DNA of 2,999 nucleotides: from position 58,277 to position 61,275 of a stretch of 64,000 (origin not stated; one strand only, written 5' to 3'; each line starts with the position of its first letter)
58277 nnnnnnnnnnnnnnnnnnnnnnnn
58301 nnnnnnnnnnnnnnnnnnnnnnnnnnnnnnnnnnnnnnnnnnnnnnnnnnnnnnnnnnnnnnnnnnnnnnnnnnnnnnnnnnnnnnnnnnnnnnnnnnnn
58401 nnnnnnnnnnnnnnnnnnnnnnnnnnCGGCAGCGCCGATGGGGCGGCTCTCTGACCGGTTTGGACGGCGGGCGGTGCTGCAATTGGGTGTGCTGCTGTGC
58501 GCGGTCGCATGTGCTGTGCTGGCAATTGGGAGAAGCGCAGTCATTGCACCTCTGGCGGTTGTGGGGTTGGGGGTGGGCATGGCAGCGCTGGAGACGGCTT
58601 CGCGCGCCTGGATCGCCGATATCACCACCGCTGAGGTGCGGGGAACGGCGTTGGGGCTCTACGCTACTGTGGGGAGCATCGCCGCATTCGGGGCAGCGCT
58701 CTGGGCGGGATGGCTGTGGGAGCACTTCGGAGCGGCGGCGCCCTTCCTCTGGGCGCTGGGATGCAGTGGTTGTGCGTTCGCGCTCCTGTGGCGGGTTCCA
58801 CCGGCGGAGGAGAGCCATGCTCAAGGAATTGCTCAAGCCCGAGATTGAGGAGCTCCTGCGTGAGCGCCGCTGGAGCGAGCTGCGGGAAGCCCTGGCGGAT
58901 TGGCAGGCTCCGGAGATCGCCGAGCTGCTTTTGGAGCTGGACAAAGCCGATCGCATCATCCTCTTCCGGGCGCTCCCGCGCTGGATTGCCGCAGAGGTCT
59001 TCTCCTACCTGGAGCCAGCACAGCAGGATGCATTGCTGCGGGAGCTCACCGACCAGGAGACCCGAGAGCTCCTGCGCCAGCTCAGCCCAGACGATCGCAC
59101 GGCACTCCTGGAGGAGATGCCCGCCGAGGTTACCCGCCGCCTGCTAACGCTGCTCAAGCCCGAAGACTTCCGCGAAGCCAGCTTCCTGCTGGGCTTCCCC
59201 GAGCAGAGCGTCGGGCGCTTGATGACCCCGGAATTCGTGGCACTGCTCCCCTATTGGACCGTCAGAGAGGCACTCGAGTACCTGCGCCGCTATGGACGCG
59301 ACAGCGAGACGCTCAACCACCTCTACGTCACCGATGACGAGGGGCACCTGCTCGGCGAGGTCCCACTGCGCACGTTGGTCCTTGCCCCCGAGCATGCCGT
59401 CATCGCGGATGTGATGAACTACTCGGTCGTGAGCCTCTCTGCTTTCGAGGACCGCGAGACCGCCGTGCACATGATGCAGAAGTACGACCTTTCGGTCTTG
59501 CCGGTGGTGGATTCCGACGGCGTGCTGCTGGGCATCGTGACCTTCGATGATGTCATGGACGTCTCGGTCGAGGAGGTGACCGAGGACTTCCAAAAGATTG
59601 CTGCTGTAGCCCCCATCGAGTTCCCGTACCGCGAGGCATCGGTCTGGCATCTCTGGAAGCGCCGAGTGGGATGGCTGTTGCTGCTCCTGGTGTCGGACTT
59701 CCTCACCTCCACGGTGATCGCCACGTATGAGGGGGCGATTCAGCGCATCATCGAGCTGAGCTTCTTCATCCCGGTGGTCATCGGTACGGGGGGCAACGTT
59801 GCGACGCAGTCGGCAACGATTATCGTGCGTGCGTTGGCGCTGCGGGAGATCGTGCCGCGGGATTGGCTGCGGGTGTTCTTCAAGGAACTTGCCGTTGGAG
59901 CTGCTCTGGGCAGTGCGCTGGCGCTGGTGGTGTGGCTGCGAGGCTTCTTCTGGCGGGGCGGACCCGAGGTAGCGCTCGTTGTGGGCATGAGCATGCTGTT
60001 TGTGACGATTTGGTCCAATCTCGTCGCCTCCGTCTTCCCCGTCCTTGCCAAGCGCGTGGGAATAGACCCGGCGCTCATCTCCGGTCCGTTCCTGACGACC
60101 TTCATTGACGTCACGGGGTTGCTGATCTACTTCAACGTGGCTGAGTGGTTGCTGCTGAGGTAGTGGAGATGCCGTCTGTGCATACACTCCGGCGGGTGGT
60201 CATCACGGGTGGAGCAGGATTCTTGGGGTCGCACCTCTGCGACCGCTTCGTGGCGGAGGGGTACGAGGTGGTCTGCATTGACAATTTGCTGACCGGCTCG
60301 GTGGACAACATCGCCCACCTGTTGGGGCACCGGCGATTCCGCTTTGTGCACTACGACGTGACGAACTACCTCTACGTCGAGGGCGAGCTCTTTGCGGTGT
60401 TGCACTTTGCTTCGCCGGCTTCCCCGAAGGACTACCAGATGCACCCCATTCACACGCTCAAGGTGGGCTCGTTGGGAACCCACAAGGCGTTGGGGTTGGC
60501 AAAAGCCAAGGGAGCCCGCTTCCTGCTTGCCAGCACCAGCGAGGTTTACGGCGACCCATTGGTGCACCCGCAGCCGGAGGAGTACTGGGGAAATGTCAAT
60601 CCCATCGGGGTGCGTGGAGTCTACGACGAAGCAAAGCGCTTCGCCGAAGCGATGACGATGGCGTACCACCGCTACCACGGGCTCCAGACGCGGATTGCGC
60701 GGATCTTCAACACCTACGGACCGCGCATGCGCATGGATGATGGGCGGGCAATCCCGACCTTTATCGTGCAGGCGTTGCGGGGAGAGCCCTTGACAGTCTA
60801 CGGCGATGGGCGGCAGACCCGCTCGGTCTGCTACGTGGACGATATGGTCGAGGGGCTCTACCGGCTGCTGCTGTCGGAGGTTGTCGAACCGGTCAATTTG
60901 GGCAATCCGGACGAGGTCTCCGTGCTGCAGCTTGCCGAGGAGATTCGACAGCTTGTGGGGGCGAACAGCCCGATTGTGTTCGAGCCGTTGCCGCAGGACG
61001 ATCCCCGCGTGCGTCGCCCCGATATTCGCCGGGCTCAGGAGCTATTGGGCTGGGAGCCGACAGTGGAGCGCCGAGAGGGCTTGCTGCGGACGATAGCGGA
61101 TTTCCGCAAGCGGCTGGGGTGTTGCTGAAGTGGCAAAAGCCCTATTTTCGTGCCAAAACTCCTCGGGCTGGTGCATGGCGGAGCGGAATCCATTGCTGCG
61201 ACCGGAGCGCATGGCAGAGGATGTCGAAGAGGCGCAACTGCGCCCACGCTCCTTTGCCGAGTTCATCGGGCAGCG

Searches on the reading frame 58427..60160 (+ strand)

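Call 46: search_protein_families(library=pfam, proteins=[window:58427-60160:+], max_evalue=0.0001)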
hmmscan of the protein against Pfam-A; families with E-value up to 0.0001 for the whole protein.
window:58427-60160:+ (578 aa): 3 families
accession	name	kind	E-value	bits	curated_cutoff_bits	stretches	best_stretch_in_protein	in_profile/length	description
PF01769.21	MgtE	-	2.3e-38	131.7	27.6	1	448-570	1-124/125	Divalent cation transporter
PF03448.22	MgtE_N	-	1.3e-23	83.9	25.9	1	162-259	4-101/102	MgtE intracellular N domain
PF00571.33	CBS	-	1.1e-20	74.1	24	2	326-380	1-55/57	CBS domain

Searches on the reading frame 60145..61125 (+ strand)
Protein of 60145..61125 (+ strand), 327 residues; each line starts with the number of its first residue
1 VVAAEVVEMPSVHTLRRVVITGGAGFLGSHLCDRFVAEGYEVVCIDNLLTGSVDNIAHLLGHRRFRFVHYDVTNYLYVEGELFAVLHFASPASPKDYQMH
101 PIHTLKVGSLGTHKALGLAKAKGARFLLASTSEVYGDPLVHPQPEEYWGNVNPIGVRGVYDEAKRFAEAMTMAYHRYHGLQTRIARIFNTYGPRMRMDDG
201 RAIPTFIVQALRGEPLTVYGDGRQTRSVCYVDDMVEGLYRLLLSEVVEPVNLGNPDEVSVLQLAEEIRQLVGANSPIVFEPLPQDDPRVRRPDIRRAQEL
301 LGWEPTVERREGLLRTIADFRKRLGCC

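Call 46: search_protein_families(library=pfam, proteins=[window:60145-61125:+], max_evalue=0.0001)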
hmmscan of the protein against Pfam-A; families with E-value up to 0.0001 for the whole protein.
window:60145-61125:+ (327 aa): 4 families
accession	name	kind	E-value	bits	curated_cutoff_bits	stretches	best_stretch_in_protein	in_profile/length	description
PF16363.11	GDP_Man_Dehyd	-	2.9e-45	155.6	27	1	20-313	2-329/332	GDP-mannose 4,6 dehydratase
PF01370.27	Epimerase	-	4.2e-45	154.5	20.9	1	18-252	1-239/240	NAD dependent epimerase/dehydratase family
PF01073.25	3Beta_HSD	-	2.5e-08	33.7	22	1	19-234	1-221/280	3-beta hydroxysteroid dehydrogenase/isomerase family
PF04321.23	RmlD_sub_bind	-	2.6e-05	23.9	27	1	17-277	2-236/287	RmlD substrate binding domain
